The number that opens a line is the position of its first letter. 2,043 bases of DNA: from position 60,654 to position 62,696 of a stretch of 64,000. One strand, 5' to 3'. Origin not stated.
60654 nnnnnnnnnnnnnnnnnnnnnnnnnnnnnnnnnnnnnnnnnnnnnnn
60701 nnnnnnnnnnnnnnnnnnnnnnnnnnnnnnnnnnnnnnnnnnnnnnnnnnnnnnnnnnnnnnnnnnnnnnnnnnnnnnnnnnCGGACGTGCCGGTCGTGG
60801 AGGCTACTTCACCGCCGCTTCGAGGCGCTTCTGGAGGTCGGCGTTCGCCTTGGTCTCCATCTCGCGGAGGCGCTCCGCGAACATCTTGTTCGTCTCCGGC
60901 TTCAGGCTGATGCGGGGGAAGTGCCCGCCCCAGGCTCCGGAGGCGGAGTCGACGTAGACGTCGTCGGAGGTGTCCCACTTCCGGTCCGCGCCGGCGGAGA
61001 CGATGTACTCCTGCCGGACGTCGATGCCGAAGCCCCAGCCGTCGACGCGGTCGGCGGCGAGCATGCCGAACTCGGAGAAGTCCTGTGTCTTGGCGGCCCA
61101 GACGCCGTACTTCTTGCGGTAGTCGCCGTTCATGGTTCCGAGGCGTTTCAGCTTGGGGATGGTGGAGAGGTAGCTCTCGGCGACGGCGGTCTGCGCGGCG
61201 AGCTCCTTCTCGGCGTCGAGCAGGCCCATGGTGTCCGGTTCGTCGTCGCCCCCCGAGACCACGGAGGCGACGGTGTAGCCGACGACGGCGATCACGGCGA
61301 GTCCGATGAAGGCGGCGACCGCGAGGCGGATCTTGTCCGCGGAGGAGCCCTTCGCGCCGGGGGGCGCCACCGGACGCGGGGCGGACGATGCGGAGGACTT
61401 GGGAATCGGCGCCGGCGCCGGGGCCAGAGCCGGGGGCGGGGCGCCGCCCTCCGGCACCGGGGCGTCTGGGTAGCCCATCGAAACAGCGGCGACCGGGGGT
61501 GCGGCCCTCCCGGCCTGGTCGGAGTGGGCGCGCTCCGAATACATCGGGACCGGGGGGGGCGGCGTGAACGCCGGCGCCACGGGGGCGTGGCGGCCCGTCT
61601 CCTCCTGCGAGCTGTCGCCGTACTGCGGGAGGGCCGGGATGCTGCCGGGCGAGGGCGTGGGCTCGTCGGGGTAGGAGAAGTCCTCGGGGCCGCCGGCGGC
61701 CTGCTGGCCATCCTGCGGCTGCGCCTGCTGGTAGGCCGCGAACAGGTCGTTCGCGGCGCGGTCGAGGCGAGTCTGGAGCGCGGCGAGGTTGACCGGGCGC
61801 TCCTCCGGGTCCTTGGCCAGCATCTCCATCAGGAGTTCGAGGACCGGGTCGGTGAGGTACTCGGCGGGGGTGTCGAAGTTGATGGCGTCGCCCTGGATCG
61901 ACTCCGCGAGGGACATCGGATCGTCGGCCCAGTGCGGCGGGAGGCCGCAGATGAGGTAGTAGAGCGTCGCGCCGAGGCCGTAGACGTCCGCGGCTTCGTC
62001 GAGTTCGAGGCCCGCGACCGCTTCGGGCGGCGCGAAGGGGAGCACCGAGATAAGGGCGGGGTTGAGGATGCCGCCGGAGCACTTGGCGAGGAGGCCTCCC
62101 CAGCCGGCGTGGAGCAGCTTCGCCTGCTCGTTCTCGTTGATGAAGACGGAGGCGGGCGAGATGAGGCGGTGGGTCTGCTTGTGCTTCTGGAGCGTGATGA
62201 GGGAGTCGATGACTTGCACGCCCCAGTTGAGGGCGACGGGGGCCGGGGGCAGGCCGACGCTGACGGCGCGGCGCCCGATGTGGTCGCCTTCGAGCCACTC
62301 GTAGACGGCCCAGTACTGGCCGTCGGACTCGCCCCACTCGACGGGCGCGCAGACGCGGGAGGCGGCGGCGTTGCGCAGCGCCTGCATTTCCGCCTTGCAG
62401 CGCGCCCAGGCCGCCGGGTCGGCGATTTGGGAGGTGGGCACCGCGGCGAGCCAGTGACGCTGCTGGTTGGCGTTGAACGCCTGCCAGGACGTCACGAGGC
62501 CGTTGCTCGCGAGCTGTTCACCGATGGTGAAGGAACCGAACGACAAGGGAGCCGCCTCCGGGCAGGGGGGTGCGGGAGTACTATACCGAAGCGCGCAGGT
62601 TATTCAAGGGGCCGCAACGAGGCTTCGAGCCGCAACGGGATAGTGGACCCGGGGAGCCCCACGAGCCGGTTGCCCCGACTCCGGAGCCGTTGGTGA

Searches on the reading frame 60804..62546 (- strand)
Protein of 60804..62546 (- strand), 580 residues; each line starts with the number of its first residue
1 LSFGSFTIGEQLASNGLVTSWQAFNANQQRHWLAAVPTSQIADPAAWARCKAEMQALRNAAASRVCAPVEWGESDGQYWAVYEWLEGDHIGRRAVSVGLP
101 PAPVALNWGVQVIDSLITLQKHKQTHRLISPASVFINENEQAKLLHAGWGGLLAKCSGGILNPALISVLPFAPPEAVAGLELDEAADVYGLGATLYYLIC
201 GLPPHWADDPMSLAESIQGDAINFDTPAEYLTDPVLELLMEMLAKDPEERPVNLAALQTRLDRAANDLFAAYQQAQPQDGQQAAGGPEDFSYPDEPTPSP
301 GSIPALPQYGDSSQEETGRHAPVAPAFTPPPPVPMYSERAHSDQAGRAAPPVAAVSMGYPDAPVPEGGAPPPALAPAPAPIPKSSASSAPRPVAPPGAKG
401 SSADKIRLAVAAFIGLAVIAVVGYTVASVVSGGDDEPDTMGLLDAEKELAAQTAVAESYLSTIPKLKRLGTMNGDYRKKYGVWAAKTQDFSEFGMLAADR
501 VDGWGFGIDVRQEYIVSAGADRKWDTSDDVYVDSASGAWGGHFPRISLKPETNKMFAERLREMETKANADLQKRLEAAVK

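Call 51: search_protein_families(library=pfam, proteins=[window:60804-62546:-], max_evalue=0.0001)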
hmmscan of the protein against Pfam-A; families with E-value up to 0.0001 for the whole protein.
window:60804-62546:- (580 aa): 2 families
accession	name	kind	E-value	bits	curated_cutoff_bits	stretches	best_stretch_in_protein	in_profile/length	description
PF00069.31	Pkinase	-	1.5e-14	54.5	31.7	1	48-258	43-259/263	Protein kinase domain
PF07714.23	PK_Tyr_Ser-Thr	-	5.7e-07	29.5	23.1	1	46-252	44-250/258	Protein tyrosine and serine/threonine kinase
